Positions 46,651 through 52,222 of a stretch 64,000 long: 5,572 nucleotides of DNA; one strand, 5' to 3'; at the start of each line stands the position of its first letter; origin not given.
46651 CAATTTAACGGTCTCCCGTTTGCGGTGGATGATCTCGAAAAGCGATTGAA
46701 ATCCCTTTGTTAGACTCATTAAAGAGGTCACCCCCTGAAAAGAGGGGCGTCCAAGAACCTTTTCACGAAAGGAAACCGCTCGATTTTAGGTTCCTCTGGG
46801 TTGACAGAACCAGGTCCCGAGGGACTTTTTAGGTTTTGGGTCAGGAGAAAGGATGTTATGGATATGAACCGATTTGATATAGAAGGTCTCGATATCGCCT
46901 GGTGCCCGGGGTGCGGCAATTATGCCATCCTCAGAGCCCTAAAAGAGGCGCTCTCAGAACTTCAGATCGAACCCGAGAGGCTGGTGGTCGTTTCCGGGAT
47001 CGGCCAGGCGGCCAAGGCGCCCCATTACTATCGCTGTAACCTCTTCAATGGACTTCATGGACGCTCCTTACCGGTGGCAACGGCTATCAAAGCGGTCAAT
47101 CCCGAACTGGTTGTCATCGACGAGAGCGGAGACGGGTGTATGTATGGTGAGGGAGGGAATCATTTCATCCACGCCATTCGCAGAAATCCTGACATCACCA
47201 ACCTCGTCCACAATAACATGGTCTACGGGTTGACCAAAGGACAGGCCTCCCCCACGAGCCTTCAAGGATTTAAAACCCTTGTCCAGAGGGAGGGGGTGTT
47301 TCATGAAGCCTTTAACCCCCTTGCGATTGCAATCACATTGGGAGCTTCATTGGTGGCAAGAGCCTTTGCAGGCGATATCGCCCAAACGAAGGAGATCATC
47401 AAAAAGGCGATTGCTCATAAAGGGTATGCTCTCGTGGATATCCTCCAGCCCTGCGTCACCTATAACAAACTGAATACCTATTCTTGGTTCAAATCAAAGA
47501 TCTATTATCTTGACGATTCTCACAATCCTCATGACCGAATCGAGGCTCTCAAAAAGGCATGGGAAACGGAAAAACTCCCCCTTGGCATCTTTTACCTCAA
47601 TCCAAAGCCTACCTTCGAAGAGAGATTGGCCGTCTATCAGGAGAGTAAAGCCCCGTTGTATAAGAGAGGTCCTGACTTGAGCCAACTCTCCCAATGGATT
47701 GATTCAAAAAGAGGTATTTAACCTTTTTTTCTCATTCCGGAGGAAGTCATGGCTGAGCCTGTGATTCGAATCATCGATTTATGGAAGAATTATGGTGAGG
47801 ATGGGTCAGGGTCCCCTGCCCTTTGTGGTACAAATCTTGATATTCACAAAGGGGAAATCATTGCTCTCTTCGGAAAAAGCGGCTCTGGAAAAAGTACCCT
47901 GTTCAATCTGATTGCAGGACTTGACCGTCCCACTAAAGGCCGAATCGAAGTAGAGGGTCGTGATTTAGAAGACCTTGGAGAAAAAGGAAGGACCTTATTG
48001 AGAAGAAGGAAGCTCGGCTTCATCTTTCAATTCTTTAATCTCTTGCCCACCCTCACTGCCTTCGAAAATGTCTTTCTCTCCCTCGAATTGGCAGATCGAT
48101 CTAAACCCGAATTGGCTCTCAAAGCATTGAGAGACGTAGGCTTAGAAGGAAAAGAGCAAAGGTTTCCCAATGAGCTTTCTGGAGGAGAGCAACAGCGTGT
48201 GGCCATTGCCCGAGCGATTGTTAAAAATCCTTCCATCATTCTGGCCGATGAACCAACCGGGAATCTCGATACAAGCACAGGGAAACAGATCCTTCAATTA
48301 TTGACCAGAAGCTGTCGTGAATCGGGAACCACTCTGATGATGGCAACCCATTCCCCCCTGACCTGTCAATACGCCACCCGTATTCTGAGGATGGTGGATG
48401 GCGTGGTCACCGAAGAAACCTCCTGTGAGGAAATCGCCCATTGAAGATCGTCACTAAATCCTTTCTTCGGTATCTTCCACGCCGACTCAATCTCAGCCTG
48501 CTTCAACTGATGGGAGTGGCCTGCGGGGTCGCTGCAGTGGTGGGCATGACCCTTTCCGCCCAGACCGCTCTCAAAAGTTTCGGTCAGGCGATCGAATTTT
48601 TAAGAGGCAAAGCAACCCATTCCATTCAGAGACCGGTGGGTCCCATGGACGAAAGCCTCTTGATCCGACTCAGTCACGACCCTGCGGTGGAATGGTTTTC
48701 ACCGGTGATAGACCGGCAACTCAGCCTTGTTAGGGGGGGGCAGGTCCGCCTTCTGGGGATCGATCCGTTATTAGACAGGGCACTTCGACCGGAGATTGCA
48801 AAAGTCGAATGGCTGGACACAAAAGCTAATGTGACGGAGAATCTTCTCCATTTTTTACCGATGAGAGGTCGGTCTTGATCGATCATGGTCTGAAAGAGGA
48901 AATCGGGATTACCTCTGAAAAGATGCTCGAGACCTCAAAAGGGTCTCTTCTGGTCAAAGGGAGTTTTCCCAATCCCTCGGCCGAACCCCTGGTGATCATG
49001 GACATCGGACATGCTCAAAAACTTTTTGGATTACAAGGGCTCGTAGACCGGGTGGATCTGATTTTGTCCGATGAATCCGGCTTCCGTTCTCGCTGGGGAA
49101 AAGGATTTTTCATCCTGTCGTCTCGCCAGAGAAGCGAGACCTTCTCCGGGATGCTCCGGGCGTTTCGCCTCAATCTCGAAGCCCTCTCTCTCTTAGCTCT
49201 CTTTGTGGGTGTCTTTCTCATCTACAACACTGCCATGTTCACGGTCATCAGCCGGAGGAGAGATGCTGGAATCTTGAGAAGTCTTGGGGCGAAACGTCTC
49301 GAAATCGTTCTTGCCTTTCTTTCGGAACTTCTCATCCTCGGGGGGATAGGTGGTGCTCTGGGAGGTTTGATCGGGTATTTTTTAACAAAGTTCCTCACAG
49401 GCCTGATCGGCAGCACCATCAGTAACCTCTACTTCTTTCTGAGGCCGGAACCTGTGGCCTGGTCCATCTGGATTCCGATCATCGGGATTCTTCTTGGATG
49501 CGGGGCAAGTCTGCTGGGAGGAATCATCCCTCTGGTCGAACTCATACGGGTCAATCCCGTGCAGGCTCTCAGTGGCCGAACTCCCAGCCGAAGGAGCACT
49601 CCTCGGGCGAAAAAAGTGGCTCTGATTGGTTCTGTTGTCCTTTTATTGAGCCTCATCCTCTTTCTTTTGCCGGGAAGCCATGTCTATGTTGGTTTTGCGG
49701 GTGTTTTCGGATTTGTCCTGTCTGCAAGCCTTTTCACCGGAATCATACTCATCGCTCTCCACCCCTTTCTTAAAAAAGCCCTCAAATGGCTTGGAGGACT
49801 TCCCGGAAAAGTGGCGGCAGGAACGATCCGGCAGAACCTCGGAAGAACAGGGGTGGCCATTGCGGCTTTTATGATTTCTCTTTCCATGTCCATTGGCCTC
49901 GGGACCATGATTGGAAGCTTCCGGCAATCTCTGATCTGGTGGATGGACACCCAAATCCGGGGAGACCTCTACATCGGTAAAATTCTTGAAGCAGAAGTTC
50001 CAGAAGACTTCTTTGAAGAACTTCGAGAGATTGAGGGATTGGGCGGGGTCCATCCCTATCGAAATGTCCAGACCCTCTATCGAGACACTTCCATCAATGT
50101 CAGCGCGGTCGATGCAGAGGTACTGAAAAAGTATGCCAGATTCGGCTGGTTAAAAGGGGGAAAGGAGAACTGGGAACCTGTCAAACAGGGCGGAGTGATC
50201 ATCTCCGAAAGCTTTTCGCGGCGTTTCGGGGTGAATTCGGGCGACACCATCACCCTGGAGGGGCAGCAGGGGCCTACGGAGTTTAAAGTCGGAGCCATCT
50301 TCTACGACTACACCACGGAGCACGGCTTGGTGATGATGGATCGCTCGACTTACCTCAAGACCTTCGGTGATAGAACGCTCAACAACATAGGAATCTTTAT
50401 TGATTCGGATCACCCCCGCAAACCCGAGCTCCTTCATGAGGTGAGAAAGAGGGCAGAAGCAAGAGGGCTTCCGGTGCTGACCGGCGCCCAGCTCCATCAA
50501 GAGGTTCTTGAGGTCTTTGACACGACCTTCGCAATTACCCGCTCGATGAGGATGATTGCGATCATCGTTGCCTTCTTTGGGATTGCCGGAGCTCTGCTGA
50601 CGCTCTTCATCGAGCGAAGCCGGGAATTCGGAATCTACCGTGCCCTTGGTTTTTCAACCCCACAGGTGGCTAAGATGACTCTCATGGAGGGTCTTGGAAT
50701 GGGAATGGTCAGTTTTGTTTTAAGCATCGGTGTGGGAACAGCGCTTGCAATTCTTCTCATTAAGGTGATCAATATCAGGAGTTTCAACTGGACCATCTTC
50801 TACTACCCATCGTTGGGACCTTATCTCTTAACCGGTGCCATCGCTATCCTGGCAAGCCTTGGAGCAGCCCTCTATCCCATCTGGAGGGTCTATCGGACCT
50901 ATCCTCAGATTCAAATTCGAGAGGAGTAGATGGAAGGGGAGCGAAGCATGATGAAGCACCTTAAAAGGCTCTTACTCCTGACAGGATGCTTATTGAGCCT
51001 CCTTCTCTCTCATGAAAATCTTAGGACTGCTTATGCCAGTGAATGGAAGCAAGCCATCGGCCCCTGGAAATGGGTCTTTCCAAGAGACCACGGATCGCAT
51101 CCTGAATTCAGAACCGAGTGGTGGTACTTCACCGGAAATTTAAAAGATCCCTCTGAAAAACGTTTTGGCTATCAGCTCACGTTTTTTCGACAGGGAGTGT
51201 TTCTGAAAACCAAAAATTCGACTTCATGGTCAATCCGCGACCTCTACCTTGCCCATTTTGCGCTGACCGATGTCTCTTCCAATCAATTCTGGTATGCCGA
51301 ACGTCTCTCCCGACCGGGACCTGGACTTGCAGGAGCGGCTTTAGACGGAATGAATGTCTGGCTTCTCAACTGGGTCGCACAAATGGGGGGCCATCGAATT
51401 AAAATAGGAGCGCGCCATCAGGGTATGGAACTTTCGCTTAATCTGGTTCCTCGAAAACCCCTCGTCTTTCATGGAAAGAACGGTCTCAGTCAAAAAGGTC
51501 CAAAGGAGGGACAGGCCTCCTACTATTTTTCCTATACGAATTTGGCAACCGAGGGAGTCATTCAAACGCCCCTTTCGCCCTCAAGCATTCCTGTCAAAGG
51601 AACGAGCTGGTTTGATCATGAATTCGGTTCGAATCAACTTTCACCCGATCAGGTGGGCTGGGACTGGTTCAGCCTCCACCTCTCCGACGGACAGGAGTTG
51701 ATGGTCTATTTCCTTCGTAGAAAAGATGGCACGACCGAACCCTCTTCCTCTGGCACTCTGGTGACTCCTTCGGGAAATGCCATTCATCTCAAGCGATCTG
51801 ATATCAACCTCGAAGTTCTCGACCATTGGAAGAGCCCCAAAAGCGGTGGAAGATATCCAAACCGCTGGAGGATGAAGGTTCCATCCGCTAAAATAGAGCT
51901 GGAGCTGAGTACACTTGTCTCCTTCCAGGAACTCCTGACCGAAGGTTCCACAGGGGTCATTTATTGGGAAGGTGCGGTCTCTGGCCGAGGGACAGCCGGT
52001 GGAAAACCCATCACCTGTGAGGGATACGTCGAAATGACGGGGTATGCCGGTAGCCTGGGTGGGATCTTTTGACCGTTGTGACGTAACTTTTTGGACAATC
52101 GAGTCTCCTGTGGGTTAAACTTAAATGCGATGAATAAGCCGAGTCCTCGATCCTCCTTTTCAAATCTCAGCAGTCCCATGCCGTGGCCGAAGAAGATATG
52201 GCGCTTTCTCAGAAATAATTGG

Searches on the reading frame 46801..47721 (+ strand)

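Call 61: search_protein_families(library=pfam, proteins=[window:46801-47721:+], max_evalue=0.00001)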
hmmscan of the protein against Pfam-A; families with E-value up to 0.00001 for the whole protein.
window:46801-47721:+ (306 aa): 2 families
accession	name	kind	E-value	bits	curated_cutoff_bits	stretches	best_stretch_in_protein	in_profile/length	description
PF02775.26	TPP_enzyme_C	-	1.8e-27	96.5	21.9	1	72-214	17-151/151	Thiamine pyrophosphate enzyme, C-terminal TPP binding domain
PF12367.13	PFO_beta_C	-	7e-25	87.3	24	1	218-280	1-65/66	Pyruvate ferredoxin oxidoreductase beta subunit C terminal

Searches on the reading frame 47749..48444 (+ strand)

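Call 61: search_protein_families(library=pfam, proteins=[window:47749-48444:+], max_evalue=0.00001)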
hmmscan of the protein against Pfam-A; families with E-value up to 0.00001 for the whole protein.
window:47749-48444:+ (231 aa): 2 families
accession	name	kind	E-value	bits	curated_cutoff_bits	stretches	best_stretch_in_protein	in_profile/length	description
PF00005.33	ABC_tran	-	6e-38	131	25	1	28-170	4-136/137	ABC transporter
PF13304.12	AAA_21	-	5.6e-08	33.6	27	0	142-205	237-302/304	AAA domain, putative AbiEii toxin, Type IV TA system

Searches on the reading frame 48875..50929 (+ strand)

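Call 61: search_protein_families(library=pfam, proteins=[window:48875-50929:+], max_evalue=0.00001)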
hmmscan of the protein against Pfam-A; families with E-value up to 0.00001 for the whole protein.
window:48875-50929:+ (684 aa): 2 families
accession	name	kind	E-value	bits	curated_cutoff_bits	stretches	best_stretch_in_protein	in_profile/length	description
PF02687.27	FtsX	-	2.8e-31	108.5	25.5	2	104-228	3-120/120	FtsX-like permease C-terminal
PF12704.14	MacB_PCD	-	4.3e-06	27.6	27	1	333-503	5-185/207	MacB-like periplasmic core domain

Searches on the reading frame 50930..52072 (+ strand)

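Call 95: search_protein_families(library=pfam, proteins=[window:50930-52072:+], max_evalue=0.000001)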
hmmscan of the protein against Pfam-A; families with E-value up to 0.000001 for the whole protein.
window:50930-52072:+ (380 aa): 2 families
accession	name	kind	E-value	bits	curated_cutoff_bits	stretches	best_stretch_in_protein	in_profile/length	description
PF07143.17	CrtC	-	9.9e-57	192.7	22.5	1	62-234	1-168/168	CrtC N-terminal lipocalin domain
PF17186.10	Lipocalin_9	-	4.5e-44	150.2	26.2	1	237-372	1-131/131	Lipocalin-like domain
